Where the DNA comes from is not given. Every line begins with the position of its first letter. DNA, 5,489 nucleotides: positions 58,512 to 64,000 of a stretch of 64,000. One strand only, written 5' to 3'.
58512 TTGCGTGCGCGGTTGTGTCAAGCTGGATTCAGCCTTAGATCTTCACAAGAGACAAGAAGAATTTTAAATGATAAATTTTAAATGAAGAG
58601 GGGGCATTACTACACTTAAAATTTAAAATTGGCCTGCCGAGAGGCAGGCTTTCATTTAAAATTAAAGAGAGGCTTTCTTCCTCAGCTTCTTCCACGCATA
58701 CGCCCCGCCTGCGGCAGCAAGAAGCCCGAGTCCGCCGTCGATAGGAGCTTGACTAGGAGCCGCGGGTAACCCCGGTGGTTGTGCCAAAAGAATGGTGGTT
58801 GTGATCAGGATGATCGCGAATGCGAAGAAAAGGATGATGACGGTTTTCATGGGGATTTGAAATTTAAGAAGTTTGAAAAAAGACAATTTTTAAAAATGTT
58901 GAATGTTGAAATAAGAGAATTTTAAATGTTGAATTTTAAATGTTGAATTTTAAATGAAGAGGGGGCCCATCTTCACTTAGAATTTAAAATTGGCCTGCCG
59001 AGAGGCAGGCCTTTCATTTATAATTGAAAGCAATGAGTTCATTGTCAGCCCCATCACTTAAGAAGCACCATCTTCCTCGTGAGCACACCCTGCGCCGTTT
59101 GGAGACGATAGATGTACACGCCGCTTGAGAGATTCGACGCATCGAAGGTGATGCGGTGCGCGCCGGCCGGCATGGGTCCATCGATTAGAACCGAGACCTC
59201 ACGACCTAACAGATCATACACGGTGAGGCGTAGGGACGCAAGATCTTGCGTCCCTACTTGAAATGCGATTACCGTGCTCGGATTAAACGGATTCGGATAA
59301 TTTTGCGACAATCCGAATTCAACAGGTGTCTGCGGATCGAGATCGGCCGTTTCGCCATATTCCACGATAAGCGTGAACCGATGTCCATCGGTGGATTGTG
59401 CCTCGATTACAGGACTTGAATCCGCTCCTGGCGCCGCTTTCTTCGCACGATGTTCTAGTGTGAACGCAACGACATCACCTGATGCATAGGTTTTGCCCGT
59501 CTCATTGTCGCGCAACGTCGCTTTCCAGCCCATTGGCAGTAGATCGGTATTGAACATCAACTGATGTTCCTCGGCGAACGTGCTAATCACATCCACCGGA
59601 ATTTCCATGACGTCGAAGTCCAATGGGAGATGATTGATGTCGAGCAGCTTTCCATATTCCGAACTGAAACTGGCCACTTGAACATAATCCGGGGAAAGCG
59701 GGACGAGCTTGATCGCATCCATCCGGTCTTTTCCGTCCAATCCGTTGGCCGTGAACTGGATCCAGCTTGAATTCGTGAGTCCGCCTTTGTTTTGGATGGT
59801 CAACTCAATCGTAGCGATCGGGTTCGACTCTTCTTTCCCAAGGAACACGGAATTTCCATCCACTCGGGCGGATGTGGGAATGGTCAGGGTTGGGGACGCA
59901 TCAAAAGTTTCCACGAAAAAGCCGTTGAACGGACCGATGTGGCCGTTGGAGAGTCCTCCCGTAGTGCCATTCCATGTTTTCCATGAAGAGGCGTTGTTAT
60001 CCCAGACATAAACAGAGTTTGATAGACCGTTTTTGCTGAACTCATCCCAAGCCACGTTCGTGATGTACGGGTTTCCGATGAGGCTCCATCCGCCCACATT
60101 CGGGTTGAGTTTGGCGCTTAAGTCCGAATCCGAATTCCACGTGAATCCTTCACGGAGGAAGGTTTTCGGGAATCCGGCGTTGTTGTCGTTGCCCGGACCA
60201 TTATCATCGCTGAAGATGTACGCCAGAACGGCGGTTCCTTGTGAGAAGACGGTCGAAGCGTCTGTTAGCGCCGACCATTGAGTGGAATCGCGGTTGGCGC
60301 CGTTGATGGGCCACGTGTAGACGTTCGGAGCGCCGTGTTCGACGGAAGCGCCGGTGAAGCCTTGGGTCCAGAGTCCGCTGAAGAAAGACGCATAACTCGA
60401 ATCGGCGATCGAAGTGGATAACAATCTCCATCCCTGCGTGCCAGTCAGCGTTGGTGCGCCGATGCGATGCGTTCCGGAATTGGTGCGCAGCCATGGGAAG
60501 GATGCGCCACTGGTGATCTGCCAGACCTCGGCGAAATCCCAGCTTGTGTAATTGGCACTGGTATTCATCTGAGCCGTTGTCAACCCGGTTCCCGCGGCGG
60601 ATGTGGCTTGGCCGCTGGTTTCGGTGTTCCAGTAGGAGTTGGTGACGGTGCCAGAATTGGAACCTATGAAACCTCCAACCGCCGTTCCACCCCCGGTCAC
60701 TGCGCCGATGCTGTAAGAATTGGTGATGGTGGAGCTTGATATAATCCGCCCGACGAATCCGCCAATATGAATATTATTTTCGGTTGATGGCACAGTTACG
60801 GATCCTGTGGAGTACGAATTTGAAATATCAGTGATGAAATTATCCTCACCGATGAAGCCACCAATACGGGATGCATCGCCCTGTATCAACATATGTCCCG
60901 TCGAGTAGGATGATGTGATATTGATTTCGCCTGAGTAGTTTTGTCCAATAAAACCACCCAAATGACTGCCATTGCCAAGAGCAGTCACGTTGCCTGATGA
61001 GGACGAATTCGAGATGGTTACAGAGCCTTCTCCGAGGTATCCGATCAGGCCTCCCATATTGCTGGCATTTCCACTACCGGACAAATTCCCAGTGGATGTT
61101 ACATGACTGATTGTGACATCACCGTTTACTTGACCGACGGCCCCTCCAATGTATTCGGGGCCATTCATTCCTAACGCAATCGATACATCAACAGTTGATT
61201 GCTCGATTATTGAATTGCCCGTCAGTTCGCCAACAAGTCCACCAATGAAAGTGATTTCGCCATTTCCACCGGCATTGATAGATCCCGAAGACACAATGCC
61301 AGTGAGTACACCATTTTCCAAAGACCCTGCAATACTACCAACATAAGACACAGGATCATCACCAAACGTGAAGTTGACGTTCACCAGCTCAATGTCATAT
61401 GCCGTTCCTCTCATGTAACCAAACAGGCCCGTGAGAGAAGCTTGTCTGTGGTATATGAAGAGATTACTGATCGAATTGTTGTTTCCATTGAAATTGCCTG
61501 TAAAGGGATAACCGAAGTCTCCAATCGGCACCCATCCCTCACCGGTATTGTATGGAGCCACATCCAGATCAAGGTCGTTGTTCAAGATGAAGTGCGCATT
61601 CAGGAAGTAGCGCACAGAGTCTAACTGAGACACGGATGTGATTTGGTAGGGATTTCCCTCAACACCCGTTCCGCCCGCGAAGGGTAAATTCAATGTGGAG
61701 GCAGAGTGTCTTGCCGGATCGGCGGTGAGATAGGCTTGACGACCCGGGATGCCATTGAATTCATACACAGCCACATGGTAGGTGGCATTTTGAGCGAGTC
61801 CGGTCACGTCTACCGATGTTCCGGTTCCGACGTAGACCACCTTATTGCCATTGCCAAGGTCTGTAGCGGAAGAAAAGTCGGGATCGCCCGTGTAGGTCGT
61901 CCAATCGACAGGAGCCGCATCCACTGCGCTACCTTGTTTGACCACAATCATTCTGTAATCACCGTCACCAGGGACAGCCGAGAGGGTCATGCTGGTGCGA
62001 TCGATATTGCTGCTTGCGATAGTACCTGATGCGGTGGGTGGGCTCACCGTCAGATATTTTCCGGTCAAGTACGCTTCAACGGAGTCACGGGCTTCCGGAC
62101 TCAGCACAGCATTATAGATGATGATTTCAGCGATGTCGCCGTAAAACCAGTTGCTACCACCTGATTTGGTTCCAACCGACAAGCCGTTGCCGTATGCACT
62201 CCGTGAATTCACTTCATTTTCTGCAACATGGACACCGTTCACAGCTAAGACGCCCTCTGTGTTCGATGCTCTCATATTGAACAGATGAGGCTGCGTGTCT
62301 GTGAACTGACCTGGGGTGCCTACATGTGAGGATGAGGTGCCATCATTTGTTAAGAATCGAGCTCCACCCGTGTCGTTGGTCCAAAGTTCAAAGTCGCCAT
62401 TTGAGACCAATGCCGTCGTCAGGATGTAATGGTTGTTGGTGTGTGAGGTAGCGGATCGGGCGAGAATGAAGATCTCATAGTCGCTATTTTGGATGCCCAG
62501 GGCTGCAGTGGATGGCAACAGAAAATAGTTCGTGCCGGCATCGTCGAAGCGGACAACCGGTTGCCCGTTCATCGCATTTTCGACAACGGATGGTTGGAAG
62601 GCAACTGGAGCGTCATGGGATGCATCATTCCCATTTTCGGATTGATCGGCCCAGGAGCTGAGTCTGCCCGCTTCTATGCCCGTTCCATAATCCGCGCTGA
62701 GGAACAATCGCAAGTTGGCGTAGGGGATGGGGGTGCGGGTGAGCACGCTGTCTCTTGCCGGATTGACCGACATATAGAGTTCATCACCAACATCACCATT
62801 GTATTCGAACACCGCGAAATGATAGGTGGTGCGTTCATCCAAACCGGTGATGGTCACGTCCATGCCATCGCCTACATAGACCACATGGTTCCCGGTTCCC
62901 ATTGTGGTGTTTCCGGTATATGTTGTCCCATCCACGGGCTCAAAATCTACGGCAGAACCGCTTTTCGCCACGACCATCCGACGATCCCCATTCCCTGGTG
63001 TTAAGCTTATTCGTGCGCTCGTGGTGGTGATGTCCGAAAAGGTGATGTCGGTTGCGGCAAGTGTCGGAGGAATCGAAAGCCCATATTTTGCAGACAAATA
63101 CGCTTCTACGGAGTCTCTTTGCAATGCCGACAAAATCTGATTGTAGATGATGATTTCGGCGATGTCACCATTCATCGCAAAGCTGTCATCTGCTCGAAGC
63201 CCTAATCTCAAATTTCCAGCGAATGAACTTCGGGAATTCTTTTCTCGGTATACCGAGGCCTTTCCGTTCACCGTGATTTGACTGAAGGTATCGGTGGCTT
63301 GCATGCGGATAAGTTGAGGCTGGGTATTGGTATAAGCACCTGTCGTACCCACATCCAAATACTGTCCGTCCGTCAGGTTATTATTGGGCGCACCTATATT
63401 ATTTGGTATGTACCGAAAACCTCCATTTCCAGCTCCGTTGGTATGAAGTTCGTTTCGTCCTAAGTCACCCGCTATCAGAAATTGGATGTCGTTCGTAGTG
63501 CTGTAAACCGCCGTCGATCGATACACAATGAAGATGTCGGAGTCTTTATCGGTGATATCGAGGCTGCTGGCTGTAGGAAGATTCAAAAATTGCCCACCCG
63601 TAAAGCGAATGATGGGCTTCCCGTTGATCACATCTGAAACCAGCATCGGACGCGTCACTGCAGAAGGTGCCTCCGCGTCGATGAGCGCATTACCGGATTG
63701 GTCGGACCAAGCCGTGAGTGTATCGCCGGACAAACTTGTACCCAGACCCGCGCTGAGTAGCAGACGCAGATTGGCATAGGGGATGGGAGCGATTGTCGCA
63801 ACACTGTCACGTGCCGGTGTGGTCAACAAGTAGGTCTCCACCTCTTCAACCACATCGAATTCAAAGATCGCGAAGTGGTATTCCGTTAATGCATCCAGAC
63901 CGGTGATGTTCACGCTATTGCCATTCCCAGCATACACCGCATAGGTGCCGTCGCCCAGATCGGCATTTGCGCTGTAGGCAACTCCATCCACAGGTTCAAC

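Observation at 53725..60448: Two giant T9SS cargo proteins carry unrelated heads on a near-identical 464-aa C-terminal module that was duplicated together with its downstream repeat element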

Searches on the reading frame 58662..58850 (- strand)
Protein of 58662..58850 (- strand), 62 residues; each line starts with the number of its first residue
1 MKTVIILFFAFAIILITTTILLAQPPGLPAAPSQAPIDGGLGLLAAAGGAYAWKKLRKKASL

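Call 84: search_protein_families(library=pfam, proteins=[window:58662-58850:-], max_evalue=0.01)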
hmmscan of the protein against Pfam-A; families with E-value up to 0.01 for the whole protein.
window:58662-58850:- (62 aa): 0 families

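Call 86: search_protein_families(library=ncbifam, proteins=[window:58662-58850:-], max_evalue=0.01)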
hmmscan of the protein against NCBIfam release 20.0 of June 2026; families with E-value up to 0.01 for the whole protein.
window:58662-58850:- (62 aa): 1 family
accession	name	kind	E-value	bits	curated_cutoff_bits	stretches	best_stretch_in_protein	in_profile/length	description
NF046080.1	PID_CTERM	domain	6.7e-12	45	26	1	35-59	1-25/25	PID-CTERM protein-sorting domain-containing protein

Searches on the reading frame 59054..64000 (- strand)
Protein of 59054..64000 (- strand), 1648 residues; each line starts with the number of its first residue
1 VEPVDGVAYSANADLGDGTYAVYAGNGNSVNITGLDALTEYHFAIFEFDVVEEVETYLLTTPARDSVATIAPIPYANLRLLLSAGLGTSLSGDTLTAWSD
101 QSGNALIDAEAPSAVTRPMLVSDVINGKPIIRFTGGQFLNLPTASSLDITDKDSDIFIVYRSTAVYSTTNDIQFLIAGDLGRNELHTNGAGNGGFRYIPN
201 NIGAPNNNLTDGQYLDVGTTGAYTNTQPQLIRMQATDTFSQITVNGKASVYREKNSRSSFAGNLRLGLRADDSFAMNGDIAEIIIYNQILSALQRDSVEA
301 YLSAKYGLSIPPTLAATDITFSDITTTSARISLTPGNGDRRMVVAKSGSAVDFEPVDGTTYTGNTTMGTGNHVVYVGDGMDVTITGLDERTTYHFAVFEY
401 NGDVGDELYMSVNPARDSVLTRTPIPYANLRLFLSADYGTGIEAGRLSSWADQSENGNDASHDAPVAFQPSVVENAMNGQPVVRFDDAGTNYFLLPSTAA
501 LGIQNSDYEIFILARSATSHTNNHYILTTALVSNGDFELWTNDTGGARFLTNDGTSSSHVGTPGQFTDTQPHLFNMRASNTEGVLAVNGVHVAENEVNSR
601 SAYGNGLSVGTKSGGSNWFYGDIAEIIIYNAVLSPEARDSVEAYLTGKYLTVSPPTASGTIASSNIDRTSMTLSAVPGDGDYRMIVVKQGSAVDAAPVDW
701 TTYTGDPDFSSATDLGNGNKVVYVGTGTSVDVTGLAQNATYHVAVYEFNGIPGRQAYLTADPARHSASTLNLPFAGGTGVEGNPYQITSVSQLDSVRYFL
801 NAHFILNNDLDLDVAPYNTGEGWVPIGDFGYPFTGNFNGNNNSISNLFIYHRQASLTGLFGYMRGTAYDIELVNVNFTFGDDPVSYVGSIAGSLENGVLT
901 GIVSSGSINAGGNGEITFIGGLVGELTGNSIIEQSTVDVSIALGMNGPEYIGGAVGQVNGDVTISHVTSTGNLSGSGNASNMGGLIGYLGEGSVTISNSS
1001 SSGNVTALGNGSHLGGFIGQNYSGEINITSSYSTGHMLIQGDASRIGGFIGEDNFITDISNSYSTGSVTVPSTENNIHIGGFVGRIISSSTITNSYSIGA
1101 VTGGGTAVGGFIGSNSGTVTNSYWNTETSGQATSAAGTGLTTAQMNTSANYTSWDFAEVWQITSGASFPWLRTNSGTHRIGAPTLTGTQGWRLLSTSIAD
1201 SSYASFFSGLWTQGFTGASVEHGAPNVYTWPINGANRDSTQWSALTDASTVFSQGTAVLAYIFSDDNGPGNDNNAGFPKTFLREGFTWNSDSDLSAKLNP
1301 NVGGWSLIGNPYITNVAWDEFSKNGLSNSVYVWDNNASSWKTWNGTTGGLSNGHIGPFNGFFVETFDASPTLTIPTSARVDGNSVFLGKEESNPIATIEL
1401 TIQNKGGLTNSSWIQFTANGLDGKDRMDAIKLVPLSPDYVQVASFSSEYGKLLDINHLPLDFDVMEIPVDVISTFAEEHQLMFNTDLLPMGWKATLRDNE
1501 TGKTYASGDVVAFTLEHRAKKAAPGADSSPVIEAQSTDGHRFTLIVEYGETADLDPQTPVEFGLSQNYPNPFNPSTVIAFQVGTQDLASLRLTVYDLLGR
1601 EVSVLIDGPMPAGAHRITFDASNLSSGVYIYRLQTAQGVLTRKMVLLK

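Call 9: search_protein_families(library=pfam, proteins=[window:59054-64000:-], max_evalue=0.01)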
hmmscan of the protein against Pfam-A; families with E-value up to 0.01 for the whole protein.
window:59054-64000:- (1648 aa): 5 families
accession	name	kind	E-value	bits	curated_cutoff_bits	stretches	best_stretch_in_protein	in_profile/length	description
PF07581.17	Glug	-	4.3e-13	49.2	20.5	0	1075-1102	1-28/28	The GLUG motif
PF18962.6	Por_Secre_tail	-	2.5e-08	34.5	27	1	1568-1645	2-74/75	Secretion system C-terminal sorting domain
PF00041.27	fn3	-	2.7e-08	34.4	25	1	316-403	3-72/84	Fibronectin type III domain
PF16656.11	Pur_ac_phosph_N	-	0.00011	23.1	30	0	319-401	6-82/93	Purple acid Phosphatase, N-terminal domain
PF10179.15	NDNF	-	0.00031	21.2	27.3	0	369-401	78-110/127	Neuron-derived neurotrophic factor, first Fn(III) domain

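Call 10: search_protein_families(library=ncbifam, proteins=[window:59054-64000:-], max_evalue=0.01)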
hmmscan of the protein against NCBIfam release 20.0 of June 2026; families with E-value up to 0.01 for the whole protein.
window:59054-64000:- (1648 aa): 1 family
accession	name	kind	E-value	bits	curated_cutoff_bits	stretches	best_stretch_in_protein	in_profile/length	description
TIGR04183.1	Por_Secre_tail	domain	2.7e-11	43.3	23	1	1568-1645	2-70/72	T9SS type A sorting domain-containing protein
